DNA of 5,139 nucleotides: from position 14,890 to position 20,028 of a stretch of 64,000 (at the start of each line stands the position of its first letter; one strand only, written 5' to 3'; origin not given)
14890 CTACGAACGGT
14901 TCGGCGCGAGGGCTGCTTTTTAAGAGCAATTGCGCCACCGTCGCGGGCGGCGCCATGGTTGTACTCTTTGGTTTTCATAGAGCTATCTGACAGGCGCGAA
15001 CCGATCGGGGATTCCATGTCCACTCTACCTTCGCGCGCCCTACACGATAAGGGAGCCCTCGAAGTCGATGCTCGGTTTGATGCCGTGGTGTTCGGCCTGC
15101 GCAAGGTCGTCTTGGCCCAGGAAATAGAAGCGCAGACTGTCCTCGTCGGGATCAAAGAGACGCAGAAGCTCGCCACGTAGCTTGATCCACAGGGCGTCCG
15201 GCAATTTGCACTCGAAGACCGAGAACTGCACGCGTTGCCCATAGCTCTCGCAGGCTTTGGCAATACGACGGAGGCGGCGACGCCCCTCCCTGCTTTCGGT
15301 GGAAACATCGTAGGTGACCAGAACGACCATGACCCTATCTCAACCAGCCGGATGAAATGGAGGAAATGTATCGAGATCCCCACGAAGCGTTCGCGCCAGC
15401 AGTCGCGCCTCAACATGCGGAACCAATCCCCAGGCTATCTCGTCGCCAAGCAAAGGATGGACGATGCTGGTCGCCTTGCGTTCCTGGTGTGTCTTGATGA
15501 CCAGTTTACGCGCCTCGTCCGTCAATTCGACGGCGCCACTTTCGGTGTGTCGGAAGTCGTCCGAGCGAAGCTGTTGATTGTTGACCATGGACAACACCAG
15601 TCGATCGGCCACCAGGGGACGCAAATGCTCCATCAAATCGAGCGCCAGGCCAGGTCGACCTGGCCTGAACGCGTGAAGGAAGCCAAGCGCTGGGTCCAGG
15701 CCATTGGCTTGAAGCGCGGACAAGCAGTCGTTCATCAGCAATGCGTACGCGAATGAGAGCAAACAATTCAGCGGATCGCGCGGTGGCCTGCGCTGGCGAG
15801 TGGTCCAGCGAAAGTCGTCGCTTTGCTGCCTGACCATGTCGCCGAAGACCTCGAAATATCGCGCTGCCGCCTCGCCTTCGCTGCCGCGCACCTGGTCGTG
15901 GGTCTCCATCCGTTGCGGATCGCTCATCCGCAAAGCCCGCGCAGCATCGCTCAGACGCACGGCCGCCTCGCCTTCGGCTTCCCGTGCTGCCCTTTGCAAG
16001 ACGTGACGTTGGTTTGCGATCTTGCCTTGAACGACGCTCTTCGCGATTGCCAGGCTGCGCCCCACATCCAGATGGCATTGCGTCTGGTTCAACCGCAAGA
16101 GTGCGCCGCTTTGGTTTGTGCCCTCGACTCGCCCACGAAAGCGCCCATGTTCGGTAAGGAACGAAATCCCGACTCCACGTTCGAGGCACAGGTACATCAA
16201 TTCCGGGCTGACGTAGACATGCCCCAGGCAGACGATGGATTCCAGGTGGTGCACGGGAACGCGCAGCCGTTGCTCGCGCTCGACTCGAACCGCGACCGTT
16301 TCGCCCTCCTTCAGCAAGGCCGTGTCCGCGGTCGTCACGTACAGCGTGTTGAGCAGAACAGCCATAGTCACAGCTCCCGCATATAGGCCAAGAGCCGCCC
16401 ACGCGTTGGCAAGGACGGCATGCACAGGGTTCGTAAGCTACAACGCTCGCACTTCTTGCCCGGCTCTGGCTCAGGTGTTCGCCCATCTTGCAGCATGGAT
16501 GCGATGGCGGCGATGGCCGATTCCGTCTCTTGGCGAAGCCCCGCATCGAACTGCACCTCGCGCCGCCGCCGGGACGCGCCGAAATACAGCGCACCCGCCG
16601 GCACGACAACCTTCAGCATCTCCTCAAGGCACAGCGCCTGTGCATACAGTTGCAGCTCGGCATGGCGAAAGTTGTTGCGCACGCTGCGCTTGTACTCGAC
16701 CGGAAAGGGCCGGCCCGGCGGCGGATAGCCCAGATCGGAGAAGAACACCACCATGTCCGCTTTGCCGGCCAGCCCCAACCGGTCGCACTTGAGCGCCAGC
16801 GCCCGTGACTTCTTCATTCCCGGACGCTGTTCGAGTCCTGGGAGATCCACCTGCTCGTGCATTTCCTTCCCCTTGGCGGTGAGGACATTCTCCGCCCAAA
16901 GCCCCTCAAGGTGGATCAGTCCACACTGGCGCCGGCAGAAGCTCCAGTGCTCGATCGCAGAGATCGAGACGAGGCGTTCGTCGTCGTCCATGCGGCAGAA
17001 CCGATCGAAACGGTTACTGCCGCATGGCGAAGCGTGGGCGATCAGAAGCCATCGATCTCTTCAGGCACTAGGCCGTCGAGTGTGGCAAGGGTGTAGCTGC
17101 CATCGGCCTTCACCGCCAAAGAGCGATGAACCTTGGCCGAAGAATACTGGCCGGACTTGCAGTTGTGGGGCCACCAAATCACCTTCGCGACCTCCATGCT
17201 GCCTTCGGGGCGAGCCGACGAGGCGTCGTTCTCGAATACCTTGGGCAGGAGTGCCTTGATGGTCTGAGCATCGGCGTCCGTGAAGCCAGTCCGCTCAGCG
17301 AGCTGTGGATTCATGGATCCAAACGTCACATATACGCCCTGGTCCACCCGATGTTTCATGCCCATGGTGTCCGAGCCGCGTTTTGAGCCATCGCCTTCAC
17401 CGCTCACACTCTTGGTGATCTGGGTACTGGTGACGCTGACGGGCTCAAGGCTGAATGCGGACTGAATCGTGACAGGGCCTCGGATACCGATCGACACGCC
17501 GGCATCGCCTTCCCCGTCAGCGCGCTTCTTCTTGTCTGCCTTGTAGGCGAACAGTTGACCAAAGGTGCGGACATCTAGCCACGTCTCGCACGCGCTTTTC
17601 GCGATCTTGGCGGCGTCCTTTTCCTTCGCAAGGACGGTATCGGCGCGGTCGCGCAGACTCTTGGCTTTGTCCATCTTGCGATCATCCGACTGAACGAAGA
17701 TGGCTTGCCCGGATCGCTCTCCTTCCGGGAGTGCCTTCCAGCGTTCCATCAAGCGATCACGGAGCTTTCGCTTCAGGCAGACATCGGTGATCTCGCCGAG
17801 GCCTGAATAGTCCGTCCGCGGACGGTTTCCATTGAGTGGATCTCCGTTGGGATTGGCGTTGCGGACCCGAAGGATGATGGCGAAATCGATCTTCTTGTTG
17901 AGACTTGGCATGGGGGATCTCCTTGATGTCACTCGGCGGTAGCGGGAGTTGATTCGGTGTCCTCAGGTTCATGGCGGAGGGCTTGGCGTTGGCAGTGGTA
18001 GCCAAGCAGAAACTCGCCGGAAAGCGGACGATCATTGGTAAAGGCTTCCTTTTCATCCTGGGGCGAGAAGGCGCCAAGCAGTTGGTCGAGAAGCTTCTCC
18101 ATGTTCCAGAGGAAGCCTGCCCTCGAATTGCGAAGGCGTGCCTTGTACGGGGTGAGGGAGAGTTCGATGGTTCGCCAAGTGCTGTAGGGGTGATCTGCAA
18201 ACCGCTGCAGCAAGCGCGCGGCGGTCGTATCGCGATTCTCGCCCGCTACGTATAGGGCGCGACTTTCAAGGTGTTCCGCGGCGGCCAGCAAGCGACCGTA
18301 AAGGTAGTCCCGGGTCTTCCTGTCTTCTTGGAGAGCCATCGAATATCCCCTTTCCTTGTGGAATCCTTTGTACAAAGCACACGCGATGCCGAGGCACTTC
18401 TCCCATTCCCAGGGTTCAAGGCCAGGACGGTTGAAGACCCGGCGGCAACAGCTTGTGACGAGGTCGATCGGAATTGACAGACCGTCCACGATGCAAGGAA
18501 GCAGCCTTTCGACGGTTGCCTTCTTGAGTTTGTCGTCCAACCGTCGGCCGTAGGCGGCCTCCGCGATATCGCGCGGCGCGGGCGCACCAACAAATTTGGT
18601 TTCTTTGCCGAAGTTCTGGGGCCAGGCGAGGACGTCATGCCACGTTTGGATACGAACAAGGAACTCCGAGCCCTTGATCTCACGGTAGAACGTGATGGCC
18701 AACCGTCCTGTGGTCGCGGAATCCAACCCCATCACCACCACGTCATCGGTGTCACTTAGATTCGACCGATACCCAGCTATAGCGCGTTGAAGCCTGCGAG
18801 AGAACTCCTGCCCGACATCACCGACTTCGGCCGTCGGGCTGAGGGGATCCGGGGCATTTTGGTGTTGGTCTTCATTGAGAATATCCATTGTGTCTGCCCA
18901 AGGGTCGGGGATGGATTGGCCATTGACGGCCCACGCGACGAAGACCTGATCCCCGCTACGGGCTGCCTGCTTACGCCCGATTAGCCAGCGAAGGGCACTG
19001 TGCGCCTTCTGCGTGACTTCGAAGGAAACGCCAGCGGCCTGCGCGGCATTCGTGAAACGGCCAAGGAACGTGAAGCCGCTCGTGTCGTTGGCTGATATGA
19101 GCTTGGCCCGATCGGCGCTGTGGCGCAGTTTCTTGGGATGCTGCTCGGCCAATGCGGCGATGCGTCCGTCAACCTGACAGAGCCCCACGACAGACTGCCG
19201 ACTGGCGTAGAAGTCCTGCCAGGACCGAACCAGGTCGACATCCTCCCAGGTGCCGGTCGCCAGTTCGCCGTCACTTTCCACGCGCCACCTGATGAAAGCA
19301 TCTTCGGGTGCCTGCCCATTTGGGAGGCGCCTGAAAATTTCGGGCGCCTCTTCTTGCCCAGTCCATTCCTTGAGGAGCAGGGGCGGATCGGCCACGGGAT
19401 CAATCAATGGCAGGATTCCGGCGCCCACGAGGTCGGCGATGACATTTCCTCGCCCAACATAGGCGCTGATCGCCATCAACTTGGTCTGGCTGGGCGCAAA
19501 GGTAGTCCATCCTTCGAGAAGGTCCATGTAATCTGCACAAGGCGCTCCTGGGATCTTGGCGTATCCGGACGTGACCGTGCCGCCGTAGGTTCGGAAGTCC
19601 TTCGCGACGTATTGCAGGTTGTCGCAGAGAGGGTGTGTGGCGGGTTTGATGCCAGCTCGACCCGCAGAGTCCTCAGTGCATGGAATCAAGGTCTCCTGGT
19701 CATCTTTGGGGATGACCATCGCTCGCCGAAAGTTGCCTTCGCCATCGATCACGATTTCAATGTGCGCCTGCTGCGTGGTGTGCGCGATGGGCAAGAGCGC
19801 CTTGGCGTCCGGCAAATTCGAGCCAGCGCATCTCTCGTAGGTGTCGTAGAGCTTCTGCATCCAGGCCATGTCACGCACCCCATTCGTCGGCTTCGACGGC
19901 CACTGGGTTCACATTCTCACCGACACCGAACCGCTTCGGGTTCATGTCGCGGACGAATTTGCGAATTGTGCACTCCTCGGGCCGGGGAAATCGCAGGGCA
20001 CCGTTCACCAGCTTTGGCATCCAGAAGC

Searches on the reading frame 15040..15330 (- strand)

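Call 54: search_protein_families(library=ncbifam, proteins=[window:15040-15330:-], max_evalue=0.00001)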
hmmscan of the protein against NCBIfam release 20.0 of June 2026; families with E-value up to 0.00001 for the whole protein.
window:15040-15330:- (96 aa): 1 family
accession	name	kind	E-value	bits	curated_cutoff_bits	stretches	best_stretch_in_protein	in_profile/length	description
TIGR01573.1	cas2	equivalog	3.1e-17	62.6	24.5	1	1-89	1-88/96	CRISPR-associated endonuclease Cas2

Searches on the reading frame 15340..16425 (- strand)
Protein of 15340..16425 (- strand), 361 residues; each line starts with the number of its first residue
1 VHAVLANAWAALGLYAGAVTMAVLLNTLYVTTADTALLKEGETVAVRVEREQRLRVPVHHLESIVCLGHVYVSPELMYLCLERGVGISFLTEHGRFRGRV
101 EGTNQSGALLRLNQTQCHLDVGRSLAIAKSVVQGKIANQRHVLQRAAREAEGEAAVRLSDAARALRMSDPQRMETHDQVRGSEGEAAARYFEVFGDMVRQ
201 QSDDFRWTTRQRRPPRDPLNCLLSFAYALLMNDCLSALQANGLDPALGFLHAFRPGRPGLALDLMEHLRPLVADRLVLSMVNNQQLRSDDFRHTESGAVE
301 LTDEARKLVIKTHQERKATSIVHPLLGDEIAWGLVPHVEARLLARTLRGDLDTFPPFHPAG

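Call 54: search_protein_families(library=ncbifam, proteins=[window:15340-16425:-], max_evalue=0.00001)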
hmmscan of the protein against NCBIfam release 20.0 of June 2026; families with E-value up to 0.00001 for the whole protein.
window:15340-16425:- (361 aa): 9 families
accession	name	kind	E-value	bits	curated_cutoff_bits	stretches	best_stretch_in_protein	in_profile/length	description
TIGR03640.1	cas1_DVULG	exception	4.1e-135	450.3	385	1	24-357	2-338/340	type I-C CRISPR-associated endonuclease Cas1c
NF049935.1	cas4g_cas1g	exception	4.6e-95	319.1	560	1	26-358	215-544/546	CRISPR-associated endonuclease Cas4g/Cas1g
TIGR04093.1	cas1_CYANO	exception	2.5e-84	283.1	385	1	26-357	1-331/334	type I-D CRISPR-associated endonuclease Cas1d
TIGR00287.1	cas1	equivalog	2.7e-78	263.3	71.7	1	27-352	1-324/327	CRISPR-associated endonuclease Cas1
TIGR03983.1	cas1_MYXAN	equivalog_domain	4.3e-52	177.2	358.05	1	27-354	13-341/347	type I-MYXAN CRISPR-associated endonuclease Cas1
TIGR03641.1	cas1_HMARI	exception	4.6e-50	170.7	304.1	1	28-350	3-314/324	type I-B CRISPR-associated endonuclease Cas1b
TIGR04329.1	cas1_PREFRAN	exception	6.7e-23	81.3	300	1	39-296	21-265/317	type V CRISPR-associated endonuclease Cas1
TIGR03639.1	cas1_NMENI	exception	2.5e-19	69.7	120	1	27-292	3-243/278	type II CRISPR-associated endonuclease Cas1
TIGR03638.1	cas1_ECOLI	exception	4.1e-10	39.3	215.6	1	141-252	94-205/269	type I-E CRISPR-associated endonuclease Cas1e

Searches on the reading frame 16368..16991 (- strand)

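Call 54: search_protein_families(library=ncbifam, proteins=[window:16368-16991:-], max_evalue=0.00001)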
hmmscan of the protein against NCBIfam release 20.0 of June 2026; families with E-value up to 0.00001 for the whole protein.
window:16368-16991:- (207 aa): 3 families
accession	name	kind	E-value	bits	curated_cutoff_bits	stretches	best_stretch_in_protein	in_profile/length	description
TIGR00372.1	cas4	equivalog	4.2e-36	124.4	65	1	9-192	2-180/180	CRISPR-associated protein Cas4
NF049935.1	cas4g_cas1g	exception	4.9e-31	107.8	560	1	8-193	2-192/546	CRISPR-associated endonuclease Cas4g/Cas1g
TIGR04328.1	cas4_PREFRAN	exception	1.3e-06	28.5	70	1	38-190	35-175/178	type V CRISPR-associated protein Cas4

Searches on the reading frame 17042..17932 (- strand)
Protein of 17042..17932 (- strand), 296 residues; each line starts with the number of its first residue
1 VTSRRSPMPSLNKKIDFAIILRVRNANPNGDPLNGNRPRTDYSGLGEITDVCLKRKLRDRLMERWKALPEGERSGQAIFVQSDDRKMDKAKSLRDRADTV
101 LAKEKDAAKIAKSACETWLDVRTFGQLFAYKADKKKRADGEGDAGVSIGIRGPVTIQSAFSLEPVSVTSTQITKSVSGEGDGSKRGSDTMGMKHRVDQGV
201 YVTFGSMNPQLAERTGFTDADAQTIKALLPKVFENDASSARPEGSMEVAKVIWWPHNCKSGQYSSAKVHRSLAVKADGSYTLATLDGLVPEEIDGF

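Call 54: search_protein_families(library=ncbifam, proteins=[window:17042-17932:-], max_evalue=0.00001)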
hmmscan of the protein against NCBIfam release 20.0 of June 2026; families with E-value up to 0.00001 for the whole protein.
window:17042-17932:- (296 aa): 3 families
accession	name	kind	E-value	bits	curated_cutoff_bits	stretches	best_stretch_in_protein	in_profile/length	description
TIGR02589.1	cas_Csd2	exception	3.7e-91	305.5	182.25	1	14-276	1-252/284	type I-C CRISPR-associated protein Cas7/Csd2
TIGR01595.1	cas_CT1132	subfamily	2e-59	201.4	125.8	1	11-270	1-243/268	CRISPR-associated protein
TIGR02590.1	cas_Csh2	exception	1.2e-22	80.8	171.55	1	20-243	7-211/286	type I-B CRISPR-associated protein Cas7/Csh2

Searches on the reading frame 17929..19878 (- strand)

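Call 54: search_protein_families(library=ncbifam, proteins=[window:17929-19878:-], max_evalue=0.00001)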
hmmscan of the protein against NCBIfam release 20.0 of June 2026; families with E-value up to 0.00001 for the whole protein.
window:17929-19878:- (649 aa): 1 family
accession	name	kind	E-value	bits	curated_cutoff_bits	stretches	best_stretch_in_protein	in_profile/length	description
TIGR01863.1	cas_Csd1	equivalog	4.1e-119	398.7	218.65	1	7-639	1-585/588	type I-C CRISPR-associated protein Cas8c/Csd1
